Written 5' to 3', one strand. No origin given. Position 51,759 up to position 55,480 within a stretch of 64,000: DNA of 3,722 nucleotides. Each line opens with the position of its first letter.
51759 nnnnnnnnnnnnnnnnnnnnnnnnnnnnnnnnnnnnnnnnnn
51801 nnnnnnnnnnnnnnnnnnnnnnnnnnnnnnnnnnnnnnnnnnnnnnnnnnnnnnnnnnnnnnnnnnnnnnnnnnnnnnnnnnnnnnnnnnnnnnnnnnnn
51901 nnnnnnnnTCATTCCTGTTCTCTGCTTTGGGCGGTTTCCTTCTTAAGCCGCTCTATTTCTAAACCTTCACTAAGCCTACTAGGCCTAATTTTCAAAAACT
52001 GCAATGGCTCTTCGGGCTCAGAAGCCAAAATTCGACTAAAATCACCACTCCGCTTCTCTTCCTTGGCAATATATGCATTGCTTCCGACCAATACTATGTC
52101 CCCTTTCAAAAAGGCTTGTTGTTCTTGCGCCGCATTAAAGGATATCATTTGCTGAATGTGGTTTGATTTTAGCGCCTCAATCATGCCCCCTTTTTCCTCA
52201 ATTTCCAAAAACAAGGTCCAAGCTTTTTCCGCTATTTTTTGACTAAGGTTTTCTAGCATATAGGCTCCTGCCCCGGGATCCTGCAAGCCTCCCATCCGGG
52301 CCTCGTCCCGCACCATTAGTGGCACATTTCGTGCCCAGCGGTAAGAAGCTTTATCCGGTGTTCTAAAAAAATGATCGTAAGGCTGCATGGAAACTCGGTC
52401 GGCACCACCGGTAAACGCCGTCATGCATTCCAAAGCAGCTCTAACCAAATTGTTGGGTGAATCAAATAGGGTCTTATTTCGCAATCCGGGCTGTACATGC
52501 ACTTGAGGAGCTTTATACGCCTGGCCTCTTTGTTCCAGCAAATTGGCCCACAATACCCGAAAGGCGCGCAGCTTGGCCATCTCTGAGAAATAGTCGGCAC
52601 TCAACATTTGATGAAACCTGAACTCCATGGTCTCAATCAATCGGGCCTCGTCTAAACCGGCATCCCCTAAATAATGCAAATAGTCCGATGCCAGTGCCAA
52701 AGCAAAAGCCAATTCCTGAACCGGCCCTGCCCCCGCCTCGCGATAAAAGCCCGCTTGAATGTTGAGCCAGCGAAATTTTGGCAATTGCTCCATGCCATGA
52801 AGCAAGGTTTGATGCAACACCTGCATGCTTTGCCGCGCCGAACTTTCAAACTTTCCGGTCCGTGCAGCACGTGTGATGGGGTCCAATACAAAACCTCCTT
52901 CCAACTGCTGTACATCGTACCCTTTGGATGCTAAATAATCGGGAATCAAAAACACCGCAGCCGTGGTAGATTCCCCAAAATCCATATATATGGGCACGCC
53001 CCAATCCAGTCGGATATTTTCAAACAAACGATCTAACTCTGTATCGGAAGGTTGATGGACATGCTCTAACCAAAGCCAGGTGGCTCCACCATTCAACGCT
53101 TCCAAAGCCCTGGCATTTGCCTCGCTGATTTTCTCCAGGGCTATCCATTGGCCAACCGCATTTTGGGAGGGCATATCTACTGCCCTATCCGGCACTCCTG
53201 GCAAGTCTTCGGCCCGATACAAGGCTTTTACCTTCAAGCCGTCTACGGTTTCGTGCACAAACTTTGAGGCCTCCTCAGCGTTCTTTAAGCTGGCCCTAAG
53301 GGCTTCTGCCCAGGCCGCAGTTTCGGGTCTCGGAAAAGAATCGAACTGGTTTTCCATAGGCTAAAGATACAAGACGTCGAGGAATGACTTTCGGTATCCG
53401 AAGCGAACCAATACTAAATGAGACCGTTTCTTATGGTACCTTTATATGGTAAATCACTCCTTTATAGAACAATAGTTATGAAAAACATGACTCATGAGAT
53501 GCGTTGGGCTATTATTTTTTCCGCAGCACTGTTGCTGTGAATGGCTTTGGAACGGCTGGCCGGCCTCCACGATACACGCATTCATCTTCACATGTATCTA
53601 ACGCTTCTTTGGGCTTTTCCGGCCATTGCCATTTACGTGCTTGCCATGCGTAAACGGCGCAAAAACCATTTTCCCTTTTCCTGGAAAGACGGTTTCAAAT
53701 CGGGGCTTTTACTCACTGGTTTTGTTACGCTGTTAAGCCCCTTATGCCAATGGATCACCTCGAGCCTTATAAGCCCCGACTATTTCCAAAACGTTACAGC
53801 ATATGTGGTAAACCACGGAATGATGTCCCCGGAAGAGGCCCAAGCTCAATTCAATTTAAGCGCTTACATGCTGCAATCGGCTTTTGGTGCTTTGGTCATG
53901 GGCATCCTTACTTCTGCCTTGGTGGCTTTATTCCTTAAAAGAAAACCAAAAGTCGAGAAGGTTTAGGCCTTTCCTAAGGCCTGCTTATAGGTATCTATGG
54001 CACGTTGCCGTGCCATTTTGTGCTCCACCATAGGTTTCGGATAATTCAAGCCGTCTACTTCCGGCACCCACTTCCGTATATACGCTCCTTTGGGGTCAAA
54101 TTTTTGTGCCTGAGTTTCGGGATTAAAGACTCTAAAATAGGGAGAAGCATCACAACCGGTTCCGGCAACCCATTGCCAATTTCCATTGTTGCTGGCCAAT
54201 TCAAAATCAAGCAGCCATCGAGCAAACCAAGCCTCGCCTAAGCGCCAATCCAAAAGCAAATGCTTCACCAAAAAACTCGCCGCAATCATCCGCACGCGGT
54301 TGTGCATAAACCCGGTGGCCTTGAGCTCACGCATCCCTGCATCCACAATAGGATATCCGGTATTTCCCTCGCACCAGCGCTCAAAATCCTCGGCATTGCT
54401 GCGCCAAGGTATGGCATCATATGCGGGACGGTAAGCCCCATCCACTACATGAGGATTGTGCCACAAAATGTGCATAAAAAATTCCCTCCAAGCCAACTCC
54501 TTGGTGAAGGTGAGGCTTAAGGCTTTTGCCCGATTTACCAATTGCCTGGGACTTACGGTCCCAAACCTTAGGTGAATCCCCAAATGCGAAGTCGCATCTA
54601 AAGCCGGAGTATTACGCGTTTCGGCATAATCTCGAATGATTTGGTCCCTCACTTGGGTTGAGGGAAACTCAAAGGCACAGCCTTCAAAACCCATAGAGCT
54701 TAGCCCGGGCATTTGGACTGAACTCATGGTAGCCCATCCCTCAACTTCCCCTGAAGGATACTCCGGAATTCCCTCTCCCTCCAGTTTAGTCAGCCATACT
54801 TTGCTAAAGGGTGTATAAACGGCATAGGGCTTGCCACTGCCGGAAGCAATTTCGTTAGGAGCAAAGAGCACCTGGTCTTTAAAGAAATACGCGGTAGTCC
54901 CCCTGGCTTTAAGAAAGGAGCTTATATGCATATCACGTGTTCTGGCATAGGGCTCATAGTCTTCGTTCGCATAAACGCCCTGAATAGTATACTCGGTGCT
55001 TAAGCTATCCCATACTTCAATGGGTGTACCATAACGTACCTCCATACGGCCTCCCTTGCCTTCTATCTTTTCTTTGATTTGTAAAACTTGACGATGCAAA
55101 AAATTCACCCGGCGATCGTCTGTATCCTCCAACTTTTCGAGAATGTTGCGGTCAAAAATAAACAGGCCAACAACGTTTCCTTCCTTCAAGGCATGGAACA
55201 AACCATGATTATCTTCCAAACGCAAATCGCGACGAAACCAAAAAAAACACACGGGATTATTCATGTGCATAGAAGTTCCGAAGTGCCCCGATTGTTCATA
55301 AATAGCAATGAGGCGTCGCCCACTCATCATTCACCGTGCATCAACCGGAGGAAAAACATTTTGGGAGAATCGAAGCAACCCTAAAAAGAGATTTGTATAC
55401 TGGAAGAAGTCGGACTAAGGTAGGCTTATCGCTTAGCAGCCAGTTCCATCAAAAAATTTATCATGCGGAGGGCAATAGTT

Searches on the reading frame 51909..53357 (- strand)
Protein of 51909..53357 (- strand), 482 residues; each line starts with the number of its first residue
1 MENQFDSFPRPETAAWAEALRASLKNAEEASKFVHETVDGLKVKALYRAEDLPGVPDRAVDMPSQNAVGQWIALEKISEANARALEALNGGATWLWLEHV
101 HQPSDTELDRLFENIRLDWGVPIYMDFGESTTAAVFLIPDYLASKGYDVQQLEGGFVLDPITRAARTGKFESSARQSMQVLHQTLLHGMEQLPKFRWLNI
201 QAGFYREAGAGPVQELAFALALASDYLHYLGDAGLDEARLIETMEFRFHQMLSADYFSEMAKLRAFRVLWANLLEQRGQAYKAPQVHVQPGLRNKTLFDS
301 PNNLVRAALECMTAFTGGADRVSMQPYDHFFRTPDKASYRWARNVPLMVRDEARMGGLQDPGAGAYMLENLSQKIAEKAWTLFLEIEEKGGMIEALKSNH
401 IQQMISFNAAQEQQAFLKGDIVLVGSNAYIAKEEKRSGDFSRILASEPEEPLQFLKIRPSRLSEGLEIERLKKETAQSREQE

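Call 18: search_protein_families(library=pfam, proteins=[window:51909-53357:-])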
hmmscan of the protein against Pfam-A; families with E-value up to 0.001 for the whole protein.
window:51909-53357:- (482 aa): 1 family
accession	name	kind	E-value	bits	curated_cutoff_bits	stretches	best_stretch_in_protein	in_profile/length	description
PF01642.28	MM_CoA_mutase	-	8.6e-84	282.3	22.1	1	38-473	3-465/512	Methylmalonyl-CoA mutase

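Call 38: find_homologous_proteins(query=window:51909-53357:-, max_evalue=1e-30)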
Query window:51909-53357:- (482 aa): 215 proteins with E <= 1e-30 among 8000 candidates; the best 120 are listed.
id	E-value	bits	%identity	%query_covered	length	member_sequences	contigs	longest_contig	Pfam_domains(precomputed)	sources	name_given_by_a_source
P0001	6.3e-297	1003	92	100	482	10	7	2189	PF01642.29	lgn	-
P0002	2.2e-152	526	51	97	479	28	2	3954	PF01642.29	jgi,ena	-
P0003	1.7e-148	513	52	96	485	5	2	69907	PF01642.29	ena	-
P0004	2.8e-148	513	49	98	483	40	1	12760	PF01642.29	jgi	jgi:methylmalonyl-CoA mutase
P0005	5.5e-147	508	49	99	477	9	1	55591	PF01642.29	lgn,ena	-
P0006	1.3e-142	494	50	98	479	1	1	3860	PF01642.29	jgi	jgi:methylmalonyl-CoA mutase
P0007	1.3e-141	491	50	98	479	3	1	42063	PF01642.29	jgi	-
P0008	3.5e-140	486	49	97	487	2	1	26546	PF01642.29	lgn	-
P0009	4.5e-70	255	35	98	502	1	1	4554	PF01642.29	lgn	-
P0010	2.5e-61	226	31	97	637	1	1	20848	PF01642.29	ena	-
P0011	3.7e-61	225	33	99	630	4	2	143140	PF01642.29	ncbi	-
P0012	6.6e-60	221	32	99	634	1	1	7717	PF01642.29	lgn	-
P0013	1.5e-59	220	31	99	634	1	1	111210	PF01642.29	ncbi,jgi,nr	ncbi:MAG: acyl-CoA mutase large subunit family protein [Lentimicrobium sp.]|nr:acyl-CoA mutase large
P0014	1.4e-57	213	33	89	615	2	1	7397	PF01642.29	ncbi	-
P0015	2.7e-57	213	32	88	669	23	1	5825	PF01642.29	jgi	jgi:methylmalonyl-CoA mutase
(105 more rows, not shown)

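Call 39: find_encoding_contigs(protein=P0003, flank=10000, max_places=3)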
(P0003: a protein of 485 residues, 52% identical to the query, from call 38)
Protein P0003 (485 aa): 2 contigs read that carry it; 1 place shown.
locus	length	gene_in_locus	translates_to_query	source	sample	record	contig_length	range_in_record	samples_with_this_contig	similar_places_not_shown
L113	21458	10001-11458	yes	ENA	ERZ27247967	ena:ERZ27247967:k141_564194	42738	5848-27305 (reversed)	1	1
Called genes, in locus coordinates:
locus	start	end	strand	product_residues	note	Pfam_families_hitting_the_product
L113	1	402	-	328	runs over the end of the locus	-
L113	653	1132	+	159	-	-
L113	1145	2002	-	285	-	PF06662:C5-epim_C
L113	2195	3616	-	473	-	PF13884:Peptidase_S74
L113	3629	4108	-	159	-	PF18962:Por_Secre_tail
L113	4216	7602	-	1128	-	PF00801:PKD, PF18911:PKD_4, PF00801:PKD, PF18911:PKD_4, PF13585:CHU_C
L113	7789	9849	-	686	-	PF13585:CHU_C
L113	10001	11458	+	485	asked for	PF01642:MM_CoA_mutase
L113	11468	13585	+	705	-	PF01642:MM_CoA_mutase, PF02310:B12-binding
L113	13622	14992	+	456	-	PF02646:RmuC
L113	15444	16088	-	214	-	PF04367:DUF502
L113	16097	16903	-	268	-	PF00106:adh_short, PF01370:Epimerase (faint), PF13561:adh_short_C2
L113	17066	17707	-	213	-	PF02586:SRAP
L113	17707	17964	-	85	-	-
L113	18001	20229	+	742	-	PF09113:N-glycanase_C, PF18962:Por_Secre_tail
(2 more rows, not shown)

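Call 40: find_encoding_contigs(protein=P0005, flank=10000, max_places=3)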
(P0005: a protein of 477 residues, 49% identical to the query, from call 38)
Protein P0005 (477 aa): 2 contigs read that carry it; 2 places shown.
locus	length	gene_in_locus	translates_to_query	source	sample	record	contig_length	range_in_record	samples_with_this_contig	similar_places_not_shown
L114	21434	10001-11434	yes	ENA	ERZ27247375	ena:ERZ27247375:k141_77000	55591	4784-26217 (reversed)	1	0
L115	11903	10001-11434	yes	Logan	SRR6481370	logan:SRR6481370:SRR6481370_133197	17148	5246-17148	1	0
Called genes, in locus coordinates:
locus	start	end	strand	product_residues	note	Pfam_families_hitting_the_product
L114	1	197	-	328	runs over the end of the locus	-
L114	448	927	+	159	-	-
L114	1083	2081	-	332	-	PF06662:C5-epim_C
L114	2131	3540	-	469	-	PF13884:Peptidase_S74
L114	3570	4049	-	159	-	PF18962:Por_Secre_tail (weak)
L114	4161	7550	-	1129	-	PF18911:PKD_4, PF00801:PKD, PF18911:PKD_4, PF13585:CHU_C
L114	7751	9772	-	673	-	PF18911:PKD_4 (faint), PF13585:CHU_C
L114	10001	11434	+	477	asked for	PF01642:MM_CoA_mutase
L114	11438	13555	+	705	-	PF01642:MM_CoA_mutase, PF02310:B12-binding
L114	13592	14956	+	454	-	PF02646:RmuC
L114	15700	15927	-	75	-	-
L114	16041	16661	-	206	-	PF04367:DUF502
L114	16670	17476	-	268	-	PF00106:adh_short, PF01370:Epimerase (faint), PF13561:adh_short_C2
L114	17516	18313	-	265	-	PF00902:TatC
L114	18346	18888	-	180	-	PF25135:DUF7822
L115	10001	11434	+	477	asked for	PF01642:MM_CoA_mutase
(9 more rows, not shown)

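Call 41: find_encoding_contigs(protein=P0007, flank=10000, max_places=3)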
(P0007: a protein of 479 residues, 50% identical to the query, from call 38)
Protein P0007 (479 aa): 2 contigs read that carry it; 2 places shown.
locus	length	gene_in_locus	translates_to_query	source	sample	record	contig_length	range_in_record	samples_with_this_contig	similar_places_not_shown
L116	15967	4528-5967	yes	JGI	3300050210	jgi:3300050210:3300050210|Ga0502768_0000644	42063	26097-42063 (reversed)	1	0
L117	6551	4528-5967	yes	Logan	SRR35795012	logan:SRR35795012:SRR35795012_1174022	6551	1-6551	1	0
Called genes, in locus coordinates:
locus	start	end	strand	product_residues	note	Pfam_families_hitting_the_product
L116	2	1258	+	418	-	?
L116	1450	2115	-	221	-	PF00571:CBS (faint)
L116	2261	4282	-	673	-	PF13585:CHU_C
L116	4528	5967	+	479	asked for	PF01642:MM_CoA_mutase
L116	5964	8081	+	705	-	PF01642:MM_CoA_mutase, PF02310:B12-binding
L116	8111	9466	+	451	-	PF02646:RmuC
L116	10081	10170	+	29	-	-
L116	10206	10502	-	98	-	-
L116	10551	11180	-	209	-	PF04367:DUF502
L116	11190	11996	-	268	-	PF00106:adh_short, PF13561:adh_short_C2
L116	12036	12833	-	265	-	PF00902:TatC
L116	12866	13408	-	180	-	PF25135:DUF7822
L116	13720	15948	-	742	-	PF09113:N-glycanase_C, PF18962:Por_Secre_tail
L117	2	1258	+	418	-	?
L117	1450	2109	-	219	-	PF00571:CBS (faint)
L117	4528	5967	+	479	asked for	PF01642:MM_CoA_mutase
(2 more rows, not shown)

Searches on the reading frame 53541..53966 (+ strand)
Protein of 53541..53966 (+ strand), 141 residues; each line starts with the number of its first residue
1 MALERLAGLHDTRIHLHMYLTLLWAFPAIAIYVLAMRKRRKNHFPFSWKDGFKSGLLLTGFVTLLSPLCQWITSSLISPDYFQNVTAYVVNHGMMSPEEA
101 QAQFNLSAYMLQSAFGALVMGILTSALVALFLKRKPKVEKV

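Call 18: search_protein_families(library=pfam, proteins=[window:53541-53966:+])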
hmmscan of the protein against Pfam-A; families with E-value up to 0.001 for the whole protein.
window:53541-53966:+ (141 aa): 1 family
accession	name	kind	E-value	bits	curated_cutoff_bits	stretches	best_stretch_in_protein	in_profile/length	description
PF13858.11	DUF4199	-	3.7e-21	76.7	32.3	1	16-134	23-165/165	Protein of unknown function (DUF4199)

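Call 87: find_encoding_contigs(protein=window:53541-53966:+, flank=10000, max_places=10)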
Protein window:53541-53966:+ (141 aa): 1 contig read that carries it; 1 place shown.
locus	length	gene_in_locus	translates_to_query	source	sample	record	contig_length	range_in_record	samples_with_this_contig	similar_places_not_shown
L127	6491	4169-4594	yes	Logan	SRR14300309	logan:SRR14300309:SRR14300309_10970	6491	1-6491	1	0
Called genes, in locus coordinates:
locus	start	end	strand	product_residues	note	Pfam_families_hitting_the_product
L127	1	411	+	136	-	?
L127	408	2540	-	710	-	PF01642:MM_CoA_mutase, PF02310:B12-binding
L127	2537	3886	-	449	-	PF01642:MM_CoA_mutase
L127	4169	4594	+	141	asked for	PF13858:DUF4199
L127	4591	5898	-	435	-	PF00875:DNA_photolyase, PF03441:FAD_binding_7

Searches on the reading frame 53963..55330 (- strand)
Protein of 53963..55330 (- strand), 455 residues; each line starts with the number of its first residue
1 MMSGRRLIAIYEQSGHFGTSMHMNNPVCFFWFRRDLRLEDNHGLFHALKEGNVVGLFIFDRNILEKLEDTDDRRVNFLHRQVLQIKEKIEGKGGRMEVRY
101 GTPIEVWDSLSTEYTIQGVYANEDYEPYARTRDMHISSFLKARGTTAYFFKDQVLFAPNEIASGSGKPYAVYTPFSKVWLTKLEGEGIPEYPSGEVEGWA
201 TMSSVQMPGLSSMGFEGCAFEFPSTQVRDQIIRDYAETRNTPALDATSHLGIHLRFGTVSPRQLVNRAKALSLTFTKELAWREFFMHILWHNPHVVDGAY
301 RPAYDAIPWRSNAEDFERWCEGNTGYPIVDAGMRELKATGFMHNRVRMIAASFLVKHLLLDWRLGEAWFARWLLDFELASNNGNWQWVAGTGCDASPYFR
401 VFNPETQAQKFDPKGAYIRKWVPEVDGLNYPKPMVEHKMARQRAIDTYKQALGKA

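Call 18: search_protein_families(library=pfam, proteins=[window:53963-55330:-])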
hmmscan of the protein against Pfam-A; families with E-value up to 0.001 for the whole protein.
window:53963-55330:- (455 aa): 2 families
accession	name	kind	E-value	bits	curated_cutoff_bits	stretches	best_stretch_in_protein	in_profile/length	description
PF03441.19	FAD_binding_7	-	5.1e-77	258.3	27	1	275-428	1-156/203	FAD binding domain of DNA photolyase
PF00875.24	DNA_photolyase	-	9.4e-38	130.2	26.6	1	30-190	3-162/164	DNA photolyase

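Call 86: find_encoding_contigs(protein=window:53963-55330:-, flank=10000, max_places=10)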
Protein window:53963-55330:- (455 aa): no gene with exactly this product is on record in the collection.
